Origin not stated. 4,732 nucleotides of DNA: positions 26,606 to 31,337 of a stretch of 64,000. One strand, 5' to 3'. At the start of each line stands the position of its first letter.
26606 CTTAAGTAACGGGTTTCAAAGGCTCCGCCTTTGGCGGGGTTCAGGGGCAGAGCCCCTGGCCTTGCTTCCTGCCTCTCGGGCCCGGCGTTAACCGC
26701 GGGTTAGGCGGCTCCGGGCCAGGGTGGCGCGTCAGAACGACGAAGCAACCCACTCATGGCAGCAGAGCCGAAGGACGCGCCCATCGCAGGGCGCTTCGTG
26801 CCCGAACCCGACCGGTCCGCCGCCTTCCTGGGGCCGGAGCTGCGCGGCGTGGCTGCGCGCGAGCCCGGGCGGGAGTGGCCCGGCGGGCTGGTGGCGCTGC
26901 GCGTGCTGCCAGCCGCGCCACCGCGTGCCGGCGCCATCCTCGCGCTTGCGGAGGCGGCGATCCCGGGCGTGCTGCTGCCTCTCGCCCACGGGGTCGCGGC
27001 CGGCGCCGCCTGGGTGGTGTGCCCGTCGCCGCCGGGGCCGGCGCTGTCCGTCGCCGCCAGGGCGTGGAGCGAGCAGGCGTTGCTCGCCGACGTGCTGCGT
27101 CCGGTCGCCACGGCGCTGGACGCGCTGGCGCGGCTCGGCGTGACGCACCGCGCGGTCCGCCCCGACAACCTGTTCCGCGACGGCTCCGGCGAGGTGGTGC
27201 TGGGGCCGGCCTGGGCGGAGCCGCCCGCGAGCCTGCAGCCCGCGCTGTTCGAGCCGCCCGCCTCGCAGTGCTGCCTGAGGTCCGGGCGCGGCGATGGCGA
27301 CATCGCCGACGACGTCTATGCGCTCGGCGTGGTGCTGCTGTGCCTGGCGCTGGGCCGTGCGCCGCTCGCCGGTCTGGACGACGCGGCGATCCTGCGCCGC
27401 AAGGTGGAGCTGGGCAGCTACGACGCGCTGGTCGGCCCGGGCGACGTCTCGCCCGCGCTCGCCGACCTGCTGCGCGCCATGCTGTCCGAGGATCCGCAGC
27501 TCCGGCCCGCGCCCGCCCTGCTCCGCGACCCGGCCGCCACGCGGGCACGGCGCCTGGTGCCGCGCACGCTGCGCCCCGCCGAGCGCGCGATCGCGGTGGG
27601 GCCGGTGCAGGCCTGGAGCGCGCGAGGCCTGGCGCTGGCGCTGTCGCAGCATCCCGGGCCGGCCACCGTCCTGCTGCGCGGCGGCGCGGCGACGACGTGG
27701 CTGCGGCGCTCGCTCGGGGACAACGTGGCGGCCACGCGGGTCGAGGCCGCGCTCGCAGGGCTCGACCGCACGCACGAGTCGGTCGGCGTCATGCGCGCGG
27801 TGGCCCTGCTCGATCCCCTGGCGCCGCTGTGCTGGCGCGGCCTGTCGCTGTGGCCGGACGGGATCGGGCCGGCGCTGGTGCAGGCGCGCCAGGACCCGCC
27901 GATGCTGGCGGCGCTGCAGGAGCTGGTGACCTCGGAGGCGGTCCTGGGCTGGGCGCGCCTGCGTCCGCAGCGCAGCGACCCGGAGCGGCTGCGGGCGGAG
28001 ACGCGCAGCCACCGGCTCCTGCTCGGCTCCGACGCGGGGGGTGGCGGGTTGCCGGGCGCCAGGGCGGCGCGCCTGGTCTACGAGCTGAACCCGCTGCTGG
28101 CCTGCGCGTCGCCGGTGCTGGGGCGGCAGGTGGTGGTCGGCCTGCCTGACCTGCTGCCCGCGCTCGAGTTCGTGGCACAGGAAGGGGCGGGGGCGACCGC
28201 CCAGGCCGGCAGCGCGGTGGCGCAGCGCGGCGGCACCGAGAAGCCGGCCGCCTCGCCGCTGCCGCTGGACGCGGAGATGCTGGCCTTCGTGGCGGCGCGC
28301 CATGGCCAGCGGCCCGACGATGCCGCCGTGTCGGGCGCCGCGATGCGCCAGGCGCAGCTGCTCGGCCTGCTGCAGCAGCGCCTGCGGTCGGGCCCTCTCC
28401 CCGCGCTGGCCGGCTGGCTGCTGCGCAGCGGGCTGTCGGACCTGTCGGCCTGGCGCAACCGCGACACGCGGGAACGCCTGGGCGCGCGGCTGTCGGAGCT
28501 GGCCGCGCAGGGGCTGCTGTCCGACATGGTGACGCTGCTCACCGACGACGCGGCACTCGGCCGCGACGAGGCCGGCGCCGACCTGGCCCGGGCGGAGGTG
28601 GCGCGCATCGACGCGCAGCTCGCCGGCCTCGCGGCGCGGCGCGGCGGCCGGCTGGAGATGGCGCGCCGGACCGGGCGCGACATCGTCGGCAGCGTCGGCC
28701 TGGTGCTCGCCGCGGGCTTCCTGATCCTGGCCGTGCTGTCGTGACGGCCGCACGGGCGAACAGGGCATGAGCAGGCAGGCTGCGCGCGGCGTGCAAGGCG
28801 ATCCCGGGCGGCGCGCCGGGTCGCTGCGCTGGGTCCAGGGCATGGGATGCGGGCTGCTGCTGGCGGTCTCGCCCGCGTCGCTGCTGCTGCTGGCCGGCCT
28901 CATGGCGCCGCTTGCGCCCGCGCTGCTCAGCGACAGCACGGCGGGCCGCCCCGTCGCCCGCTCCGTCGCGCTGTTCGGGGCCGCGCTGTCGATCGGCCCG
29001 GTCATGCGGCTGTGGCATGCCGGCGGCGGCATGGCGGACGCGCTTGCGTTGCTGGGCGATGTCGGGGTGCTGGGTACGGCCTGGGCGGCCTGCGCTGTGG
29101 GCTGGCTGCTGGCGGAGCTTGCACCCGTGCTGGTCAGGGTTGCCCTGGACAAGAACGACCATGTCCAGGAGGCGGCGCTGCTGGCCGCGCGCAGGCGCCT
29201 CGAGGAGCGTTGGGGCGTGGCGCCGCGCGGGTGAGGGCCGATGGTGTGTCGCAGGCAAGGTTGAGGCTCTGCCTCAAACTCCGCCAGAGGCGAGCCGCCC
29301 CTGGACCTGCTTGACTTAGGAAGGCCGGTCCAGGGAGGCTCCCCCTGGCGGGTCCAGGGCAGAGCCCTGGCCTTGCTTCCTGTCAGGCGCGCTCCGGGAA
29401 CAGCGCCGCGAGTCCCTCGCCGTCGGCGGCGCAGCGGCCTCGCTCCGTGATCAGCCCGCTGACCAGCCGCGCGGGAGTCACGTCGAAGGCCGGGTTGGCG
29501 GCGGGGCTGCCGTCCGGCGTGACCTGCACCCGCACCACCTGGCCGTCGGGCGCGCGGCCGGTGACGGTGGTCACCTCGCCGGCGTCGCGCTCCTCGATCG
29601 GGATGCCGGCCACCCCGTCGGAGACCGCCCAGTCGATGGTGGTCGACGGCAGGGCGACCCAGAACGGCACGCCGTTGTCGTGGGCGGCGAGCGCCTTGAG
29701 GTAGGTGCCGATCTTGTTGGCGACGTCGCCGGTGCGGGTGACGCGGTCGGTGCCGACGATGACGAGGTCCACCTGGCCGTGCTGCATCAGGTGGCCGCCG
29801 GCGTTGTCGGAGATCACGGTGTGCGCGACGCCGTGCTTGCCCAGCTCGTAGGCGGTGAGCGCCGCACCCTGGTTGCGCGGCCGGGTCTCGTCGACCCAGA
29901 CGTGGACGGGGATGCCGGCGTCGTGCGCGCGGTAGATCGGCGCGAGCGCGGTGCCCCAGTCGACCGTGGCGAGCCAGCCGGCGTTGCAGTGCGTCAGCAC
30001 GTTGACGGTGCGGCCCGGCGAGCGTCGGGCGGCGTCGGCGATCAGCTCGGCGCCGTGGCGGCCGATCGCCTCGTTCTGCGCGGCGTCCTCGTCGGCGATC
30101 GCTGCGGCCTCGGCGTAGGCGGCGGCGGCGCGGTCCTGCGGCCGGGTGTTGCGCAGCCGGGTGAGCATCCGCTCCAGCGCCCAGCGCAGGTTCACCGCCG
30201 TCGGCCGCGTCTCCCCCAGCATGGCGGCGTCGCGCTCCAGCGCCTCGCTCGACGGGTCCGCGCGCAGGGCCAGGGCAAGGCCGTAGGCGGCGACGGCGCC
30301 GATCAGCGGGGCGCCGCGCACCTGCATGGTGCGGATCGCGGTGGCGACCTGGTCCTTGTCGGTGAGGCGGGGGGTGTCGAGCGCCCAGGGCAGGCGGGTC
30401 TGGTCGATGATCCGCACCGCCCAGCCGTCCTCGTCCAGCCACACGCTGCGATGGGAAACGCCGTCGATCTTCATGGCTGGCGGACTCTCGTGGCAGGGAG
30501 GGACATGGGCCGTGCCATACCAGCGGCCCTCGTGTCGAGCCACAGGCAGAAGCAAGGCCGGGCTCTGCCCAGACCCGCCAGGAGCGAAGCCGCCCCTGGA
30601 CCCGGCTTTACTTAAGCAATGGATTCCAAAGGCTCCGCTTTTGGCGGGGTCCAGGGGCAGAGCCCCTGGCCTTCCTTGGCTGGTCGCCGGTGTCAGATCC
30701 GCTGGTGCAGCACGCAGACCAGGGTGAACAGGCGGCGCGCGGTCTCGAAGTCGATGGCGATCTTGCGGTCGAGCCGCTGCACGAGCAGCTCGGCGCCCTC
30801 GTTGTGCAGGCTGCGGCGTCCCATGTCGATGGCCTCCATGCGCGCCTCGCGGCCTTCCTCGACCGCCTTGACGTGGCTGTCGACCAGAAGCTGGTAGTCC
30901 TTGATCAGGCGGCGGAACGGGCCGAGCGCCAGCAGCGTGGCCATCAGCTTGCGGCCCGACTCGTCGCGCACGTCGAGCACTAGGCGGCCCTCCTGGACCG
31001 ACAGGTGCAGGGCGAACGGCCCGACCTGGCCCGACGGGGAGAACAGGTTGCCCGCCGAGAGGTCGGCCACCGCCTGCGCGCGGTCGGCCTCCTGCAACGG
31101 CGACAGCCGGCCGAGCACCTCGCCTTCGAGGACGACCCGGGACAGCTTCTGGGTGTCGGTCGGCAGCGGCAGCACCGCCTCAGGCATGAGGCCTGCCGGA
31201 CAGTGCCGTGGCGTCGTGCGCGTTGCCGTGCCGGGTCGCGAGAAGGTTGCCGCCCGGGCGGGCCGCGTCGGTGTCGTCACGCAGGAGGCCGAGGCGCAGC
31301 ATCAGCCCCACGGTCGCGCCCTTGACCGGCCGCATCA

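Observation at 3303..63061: Mosaic two-armed palindromic element occupies 15 intergenic regions (about one per 4 kb)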

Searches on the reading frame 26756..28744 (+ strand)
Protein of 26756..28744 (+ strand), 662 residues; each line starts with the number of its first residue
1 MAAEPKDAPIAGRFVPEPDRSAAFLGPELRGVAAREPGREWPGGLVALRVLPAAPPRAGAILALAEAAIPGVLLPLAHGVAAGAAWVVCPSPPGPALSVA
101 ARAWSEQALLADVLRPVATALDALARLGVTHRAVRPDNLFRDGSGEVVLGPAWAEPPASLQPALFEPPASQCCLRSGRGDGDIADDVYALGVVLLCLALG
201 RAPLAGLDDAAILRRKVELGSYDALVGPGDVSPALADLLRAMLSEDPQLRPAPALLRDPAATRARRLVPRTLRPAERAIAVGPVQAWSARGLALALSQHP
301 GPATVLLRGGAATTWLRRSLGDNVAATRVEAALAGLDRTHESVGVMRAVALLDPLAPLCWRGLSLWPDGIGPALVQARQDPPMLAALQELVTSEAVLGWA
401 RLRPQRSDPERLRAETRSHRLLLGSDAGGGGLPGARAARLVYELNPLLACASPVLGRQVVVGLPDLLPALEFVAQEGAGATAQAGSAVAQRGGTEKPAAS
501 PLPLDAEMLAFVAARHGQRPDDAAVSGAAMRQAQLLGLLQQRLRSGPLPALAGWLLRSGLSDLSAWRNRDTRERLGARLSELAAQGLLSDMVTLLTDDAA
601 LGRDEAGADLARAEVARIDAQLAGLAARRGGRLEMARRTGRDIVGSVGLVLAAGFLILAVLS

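Call 52: search_protein_families(library=pfam, proteins=[window:26756-28744:+])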
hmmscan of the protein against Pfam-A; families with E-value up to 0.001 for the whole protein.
window:26756-28744:+ (662 aa): 1 family
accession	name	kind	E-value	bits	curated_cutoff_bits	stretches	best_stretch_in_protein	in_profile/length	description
PF00069.31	Pkinase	-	2.4e-06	27.6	31.7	0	185-252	178-253/263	Protein kinase domain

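Call 53: find_related_loci(query=window:26756-28744:+, collection=metagenome_contigs, flank=10000)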
Query window:26756-28744:+ (662 aa) in metagenome_contigs; peptide patterns used: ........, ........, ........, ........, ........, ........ (x = any residue, [..] = any of these).
412 stretches matched a pattern; 4 encode a relative of the query (tblastn E <= 1e-3); 4 distinct loci.
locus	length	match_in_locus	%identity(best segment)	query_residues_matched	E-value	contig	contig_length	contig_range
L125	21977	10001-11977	77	1-662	0e+0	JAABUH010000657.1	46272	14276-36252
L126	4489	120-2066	76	1-662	0e+0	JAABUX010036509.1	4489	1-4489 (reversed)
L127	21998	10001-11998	72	1-662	0e+0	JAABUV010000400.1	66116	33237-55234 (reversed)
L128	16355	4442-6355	43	26-660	4e-114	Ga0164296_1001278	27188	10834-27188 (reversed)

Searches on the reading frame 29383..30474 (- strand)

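Call 52: search_protein_families(library=pfam, proteins=[window:29383-30474:-])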
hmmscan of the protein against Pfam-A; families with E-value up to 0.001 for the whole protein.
window:29383-30474:- (363 aa): 1 family
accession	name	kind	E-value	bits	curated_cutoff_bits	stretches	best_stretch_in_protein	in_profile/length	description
PF01008.23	IF-2B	-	7.1e-64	216.2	22.4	1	51-347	1-277/280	Initiation factor 2 subunit family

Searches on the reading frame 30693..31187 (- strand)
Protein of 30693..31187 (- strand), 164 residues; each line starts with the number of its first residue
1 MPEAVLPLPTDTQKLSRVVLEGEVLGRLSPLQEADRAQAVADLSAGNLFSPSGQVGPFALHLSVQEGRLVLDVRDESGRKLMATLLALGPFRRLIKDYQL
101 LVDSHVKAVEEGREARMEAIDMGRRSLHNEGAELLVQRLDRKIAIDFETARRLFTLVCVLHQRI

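Call 52: search_protein_families(library=pfam, proteins=[window:30693-31187:-])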
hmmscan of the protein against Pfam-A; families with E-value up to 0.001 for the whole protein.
window:30693-31187:- (164 aa): 1 family
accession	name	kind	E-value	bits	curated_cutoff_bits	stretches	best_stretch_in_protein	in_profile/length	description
PF06793.17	UPF0262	-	1.1e-56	191.6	25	1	13-163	2-153/153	Uncharacterised protein family (UPF0262)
